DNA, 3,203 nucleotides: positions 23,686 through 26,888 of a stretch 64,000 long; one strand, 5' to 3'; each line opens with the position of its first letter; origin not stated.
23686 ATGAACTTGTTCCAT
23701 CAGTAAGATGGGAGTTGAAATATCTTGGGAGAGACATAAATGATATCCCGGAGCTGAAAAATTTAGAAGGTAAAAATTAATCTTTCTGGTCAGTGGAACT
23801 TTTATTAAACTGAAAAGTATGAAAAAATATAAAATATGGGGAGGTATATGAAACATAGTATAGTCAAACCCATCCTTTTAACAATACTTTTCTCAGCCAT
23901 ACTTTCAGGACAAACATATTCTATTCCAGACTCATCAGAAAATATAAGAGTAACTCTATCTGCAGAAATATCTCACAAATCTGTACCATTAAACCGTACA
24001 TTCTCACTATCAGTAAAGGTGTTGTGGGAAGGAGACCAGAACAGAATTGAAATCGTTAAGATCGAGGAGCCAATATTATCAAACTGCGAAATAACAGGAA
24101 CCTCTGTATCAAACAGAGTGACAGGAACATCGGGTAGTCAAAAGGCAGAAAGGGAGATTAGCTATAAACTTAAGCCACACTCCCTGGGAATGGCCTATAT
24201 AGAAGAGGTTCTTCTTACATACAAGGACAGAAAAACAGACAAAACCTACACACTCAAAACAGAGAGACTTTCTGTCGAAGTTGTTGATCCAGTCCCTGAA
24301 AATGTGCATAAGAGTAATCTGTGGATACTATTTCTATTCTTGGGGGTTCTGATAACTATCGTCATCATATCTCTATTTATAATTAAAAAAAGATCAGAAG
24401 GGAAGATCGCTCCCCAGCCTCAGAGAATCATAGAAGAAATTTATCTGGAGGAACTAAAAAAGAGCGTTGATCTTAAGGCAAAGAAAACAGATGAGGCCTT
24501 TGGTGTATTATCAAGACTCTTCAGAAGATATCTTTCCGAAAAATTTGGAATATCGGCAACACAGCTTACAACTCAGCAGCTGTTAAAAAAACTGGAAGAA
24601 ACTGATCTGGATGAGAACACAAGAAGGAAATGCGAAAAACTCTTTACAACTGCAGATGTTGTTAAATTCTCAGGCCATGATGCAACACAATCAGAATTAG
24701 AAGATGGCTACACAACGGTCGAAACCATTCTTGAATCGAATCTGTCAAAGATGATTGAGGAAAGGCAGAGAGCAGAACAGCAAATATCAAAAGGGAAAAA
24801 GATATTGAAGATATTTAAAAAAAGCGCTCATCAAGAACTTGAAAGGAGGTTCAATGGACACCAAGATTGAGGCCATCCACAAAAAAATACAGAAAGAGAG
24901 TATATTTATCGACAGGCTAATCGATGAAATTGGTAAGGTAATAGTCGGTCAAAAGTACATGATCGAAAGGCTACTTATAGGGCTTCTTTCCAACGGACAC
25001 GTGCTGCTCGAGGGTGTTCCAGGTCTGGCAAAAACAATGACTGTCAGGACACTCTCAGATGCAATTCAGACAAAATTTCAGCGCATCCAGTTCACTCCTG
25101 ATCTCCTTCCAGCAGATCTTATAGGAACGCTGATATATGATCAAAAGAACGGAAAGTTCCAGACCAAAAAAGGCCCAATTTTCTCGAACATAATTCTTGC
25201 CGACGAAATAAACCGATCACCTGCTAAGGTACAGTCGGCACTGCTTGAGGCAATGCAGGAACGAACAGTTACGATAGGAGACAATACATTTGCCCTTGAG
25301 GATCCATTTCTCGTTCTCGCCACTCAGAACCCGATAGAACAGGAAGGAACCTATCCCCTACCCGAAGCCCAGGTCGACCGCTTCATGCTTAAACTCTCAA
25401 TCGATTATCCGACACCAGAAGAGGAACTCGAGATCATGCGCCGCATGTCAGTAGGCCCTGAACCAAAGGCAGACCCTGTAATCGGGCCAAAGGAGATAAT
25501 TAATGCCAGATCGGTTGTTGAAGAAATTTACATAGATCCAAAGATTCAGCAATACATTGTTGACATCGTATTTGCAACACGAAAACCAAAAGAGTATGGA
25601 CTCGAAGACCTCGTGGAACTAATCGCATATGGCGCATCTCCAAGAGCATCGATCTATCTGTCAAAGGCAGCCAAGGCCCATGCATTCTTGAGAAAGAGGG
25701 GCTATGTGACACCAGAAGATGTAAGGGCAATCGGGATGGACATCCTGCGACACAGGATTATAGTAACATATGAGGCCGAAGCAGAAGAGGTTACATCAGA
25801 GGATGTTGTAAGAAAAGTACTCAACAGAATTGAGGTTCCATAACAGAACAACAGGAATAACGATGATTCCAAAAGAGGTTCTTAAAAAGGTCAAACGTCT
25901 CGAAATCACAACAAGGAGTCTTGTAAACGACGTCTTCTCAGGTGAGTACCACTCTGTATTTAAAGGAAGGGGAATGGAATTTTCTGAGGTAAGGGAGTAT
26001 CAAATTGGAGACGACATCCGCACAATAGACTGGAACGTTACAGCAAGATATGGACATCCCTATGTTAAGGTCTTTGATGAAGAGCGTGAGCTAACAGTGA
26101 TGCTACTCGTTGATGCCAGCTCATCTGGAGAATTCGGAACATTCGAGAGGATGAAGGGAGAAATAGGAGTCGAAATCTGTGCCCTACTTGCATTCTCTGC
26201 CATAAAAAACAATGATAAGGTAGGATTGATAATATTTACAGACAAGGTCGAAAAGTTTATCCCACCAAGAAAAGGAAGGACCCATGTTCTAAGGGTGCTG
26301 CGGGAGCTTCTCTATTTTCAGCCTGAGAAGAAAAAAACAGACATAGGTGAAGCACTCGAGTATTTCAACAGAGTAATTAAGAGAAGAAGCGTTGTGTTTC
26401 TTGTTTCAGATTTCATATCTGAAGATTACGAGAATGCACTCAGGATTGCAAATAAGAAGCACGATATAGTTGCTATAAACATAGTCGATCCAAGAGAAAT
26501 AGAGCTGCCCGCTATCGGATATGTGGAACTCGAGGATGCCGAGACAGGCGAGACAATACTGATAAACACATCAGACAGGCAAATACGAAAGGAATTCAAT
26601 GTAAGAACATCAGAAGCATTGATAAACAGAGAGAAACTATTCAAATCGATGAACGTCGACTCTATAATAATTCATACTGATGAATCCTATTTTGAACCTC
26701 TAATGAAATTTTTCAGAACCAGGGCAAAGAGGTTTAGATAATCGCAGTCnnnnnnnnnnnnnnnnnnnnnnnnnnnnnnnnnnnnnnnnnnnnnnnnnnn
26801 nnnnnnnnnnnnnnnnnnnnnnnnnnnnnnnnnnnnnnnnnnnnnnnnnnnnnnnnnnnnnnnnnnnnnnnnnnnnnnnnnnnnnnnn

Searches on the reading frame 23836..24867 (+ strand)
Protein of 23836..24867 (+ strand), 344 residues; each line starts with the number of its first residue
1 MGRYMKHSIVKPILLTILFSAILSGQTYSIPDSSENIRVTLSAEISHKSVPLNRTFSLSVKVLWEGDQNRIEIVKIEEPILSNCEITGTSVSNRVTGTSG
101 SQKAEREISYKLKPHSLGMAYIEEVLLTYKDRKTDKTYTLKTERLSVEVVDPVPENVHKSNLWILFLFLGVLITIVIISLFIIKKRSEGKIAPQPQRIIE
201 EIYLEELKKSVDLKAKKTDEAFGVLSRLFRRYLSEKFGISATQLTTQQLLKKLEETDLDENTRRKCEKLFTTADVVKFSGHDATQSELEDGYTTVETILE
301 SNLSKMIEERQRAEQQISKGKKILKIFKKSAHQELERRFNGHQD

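Call 80: search_protein_families(library=pfam, proteins=[window:23836-24867:+], max_evalue=0.00001)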
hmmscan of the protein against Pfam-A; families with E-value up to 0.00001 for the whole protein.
window:23836-24867:+ (344 aa): 1 family
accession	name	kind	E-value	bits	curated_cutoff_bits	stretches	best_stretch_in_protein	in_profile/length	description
PF13584.12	BatD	-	6.8e-06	27.1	24.1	0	43-149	1-92/92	BatD DUF11 like domain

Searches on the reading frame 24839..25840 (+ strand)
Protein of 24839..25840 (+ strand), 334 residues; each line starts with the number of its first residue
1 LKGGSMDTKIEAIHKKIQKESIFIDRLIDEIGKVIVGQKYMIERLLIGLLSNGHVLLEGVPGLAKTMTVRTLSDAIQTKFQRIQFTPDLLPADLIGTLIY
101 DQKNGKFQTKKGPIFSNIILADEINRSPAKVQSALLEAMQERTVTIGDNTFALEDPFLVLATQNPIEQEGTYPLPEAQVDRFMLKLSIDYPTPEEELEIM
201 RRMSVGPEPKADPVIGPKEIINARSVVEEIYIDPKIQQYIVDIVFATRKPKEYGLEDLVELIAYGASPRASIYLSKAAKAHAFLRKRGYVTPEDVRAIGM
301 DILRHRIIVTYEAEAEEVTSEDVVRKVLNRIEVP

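Call 80: search_protein_families(library=pfam, proteins=[window:24839-25840:+], max_evalue=0.00001)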
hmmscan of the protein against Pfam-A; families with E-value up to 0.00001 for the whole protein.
window:24839-25840:+ (334 aa): 5 families
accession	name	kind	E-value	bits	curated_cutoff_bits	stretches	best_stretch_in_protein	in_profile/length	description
PF07726.17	AAA_3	-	1.1e-65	219.9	27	1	54-184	1-131/131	ATPase family associated with various cellular activities (AAA)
PF17863.7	AAA_lid_2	-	3.2e-22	78.5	22.7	1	261-326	8-73/74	AAA lid domain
PF07728.20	AAA_5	-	1.2e-16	61.4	22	1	54-182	1-139/139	AAA domain (dynein-related subfamily)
PF20030.5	bpMoxR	-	3.4e-14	52.9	27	1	27-194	6-172/205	MoxR domain in the MoxR-vWA-beta-propeller ternary systems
PF00493.29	MCM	-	7.5e-06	25.7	23.3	0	50-167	55-175/224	MCM P-loop domain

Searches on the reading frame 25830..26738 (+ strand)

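Call 80: search_protein_families(library=pfam, proteins=[window:25830-26738:+], max_evalue=0.00001)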
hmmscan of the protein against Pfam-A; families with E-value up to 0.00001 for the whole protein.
window:25830-26738:+ (303 aa): 2 families
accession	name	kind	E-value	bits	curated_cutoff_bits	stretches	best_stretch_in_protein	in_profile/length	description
PF01882.25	DUF58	-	7.9e-87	290.4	23.4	1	53-260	1-210/216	Protein of unknown function DUF58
PF13519.12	VWA_2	-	4.1e-16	60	27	1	90-195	1-106/107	von Willebrand factor type A domain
